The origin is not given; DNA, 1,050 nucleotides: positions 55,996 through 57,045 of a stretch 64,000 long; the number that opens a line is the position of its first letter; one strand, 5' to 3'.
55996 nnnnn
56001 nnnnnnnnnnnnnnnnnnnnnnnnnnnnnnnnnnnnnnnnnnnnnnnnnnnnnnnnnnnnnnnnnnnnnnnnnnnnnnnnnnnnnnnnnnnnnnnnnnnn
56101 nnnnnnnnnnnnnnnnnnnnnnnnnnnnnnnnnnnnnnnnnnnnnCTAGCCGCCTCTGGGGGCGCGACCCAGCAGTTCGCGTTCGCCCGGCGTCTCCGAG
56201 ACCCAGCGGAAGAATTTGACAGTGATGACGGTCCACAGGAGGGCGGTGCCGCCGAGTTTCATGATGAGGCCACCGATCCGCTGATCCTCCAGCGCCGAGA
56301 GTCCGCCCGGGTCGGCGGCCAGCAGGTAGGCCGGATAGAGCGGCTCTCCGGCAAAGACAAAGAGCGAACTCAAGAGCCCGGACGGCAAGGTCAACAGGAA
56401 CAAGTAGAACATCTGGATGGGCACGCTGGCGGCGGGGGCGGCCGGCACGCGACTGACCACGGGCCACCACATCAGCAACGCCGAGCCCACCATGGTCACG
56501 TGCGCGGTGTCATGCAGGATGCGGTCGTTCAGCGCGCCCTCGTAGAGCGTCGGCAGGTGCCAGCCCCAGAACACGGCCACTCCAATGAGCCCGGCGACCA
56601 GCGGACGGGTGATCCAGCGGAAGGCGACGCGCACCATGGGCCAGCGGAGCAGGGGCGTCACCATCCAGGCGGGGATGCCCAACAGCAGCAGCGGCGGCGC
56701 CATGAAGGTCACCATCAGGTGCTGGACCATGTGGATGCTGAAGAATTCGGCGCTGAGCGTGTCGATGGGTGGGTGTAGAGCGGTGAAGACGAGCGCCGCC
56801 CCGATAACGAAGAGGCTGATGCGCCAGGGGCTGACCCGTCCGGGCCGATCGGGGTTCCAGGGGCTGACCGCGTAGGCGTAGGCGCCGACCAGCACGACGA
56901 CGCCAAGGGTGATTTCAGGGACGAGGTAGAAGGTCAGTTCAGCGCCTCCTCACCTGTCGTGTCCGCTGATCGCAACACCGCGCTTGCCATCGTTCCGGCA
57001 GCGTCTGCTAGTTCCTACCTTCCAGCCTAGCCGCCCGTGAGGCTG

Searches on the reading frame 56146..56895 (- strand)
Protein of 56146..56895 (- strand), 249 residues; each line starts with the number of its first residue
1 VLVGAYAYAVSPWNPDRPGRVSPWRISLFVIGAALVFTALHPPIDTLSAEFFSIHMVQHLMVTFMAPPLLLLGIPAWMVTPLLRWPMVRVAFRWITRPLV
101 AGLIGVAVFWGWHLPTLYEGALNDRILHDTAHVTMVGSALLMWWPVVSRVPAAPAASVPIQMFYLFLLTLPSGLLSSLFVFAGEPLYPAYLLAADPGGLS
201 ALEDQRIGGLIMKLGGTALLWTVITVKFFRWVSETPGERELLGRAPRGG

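Call 60: find_related_loci(query=window:56146-56895:-, collection=metagenome_contigs, flank=9000)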
Query window:56146-56895:- (249 aa) in metagenome_contigs; peptide patterns used: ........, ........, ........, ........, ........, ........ (x = any residue, [..] = any of these).
233 stretches matched a pattern; 12 encode a relative of the query (tblastn E <= 1e-3); 12 distinct loci.
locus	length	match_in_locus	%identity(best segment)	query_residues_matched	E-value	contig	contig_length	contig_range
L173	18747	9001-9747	94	1-249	2e-152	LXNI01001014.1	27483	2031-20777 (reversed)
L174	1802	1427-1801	64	1-125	2e-51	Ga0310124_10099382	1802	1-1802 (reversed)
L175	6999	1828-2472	45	25-240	2e-47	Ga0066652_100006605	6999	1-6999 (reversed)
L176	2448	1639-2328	39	6-233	3e-40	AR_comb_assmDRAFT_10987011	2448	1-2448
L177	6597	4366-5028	39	15-234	4e-38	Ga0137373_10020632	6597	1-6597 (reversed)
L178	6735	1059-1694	42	28-238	4e-38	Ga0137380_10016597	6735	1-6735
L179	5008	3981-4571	43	42-238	1e-37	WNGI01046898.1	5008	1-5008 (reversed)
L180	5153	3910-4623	35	2-240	8e-31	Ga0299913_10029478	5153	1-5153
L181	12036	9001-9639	32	18-217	3e-29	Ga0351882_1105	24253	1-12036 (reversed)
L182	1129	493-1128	36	21-231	1e-29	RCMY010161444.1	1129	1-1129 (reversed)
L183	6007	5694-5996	38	14-101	5e-13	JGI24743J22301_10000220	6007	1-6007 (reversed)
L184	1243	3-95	58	205-235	8e-7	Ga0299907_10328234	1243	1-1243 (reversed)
